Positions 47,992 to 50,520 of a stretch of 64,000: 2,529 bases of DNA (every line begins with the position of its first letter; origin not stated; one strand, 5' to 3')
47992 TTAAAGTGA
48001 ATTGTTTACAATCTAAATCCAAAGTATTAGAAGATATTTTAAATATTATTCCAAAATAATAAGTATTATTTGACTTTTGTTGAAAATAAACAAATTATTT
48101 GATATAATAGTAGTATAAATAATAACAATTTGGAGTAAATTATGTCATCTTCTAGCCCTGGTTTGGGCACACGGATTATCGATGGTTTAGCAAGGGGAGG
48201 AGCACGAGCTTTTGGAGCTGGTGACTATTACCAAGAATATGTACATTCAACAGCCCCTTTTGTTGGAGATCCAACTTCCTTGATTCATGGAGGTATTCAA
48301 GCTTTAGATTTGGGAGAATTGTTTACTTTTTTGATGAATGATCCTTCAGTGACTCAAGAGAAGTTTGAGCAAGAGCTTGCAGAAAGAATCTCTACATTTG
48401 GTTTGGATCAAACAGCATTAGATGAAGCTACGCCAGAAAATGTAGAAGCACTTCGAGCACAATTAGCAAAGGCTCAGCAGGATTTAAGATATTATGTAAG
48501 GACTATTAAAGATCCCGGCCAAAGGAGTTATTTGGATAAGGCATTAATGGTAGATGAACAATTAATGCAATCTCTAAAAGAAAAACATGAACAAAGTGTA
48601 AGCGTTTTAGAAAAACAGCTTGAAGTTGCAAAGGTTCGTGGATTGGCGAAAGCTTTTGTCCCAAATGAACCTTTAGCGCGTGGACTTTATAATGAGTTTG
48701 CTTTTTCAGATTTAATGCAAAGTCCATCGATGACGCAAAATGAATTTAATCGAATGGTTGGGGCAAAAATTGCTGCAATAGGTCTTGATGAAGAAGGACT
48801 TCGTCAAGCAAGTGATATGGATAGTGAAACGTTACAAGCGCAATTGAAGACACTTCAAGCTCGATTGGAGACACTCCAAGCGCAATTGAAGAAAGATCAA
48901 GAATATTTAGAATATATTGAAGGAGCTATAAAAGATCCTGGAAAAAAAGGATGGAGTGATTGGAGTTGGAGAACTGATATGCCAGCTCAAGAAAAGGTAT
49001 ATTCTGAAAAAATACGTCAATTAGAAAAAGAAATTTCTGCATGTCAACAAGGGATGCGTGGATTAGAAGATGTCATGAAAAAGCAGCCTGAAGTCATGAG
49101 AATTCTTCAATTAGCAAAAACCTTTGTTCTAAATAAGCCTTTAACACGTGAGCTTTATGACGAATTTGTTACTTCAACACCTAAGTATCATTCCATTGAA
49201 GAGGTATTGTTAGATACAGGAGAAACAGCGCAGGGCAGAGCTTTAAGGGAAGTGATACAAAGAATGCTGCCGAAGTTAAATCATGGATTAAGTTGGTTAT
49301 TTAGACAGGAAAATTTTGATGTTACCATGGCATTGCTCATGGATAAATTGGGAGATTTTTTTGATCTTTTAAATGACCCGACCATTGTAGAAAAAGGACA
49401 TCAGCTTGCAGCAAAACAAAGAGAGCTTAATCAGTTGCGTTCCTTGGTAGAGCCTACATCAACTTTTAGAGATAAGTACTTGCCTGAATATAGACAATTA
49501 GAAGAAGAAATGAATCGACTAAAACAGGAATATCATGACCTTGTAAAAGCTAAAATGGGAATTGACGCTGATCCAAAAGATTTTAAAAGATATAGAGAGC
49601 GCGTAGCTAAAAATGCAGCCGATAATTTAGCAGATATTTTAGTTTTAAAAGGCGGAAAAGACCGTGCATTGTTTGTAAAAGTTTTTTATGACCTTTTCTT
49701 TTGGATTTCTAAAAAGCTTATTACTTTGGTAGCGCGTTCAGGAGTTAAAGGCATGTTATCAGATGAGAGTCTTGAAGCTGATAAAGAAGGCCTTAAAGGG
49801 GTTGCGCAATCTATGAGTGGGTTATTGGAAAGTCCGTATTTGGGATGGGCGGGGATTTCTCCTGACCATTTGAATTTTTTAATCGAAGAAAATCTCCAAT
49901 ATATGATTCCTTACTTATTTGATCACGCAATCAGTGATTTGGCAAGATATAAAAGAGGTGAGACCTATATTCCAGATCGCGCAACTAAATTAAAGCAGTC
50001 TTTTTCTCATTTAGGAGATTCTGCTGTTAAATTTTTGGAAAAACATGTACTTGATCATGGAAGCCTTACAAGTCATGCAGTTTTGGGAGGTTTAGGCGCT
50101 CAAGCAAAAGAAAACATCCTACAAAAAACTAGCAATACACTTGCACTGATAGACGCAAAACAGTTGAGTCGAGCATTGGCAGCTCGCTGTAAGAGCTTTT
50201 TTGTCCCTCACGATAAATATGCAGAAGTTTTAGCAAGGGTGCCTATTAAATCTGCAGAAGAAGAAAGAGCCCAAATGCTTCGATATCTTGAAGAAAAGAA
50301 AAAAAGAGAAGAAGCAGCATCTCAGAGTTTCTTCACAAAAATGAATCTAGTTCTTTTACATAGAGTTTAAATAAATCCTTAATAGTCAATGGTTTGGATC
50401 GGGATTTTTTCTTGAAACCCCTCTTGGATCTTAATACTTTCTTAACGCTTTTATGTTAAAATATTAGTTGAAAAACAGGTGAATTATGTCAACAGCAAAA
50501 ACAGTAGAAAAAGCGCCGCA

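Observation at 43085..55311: Candidate type III secretion effector / Inc-protein island downstream of a T3SS chaperone gene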

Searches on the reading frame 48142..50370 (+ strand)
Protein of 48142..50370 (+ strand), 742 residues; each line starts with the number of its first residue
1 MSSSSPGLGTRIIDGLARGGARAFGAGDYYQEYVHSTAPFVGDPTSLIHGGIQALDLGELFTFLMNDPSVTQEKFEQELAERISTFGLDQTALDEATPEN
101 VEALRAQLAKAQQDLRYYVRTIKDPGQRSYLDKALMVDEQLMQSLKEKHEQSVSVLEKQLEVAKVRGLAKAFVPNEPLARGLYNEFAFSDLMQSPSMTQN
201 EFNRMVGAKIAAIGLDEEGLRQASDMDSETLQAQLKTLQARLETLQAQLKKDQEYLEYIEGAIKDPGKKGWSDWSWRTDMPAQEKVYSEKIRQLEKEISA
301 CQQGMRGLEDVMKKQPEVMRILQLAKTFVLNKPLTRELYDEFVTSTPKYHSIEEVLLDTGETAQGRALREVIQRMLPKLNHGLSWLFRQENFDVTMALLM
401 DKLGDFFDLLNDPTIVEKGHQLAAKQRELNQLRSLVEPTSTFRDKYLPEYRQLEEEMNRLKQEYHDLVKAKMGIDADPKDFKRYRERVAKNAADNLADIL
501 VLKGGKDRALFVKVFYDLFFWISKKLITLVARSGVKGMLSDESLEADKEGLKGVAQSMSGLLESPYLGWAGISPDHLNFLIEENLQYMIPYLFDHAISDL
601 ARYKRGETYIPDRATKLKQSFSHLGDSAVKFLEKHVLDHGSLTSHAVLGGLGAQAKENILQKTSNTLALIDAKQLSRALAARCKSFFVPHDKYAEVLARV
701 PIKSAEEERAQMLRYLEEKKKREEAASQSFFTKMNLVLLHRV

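Call 5: search_protein_families(library=pfam, proteins=[window:48142-50370:+], max_evalue=0.1)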
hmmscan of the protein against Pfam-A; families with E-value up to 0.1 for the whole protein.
window:48142-50370:+ (742 aa): 4 families
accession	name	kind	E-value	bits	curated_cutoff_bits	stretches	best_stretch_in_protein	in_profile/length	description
PF13094.11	CENP-Q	-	0.0014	19.2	28.5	1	230-329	40-132/162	CENP-Q, a CENPA-CAD centromere complex subunit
PF12867.12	DinB_2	-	0.029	15.3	24.8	0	76-124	43-92/128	DinB superfamily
PF04521.18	Viral_P18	-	0.083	13.1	25.9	0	220-252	86-116/137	ssRNA positive strand viral 18kD cysteine rich protein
PF13012.11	MitMem_reg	-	0.084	13.2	26.6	0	221-260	12-52/113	Maintenance of mitochondrial structure and function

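Call 15: search_protein_families(library=ncbifam, proteins=[window:48142-50370:+], max_evalue=0.1)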
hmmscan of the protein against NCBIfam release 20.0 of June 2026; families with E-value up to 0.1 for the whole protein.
window:48142-50370:+ (742 aa): 1 family
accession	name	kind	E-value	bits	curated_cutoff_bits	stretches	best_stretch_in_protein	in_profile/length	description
NF033930.1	pneumo_PspA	exception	0.0022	16.8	850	1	223-321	233-326/659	pneumococcal surface protein A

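Call 54: search_solved_structures(query=window:48142-50370:+, max_evalue=0.1)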
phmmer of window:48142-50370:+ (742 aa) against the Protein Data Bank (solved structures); distinct sequences matched with E-value up to 0.1: 0.

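Call 102: search_protein_families(library=phrogs, proteins=[window:48142-50370:+], max_evalue=0.01)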
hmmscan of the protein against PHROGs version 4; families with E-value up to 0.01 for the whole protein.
window:48142-50370:+ (742 aa): 0 families

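Call 103: search_protein_families(library=padloc, proteins=[window:48142-50370:+], max_evalue=0.01)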
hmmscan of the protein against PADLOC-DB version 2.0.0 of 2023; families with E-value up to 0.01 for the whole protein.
window:48142-50370:+ (742 aa): 2 families
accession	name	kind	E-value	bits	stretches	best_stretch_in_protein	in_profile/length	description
PDLC03865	LmuB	-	5.1e-06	23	1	77-484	523-842/1007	-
PDLC03859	LmuB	-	0.0004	17.7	1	92-492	262-486/611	-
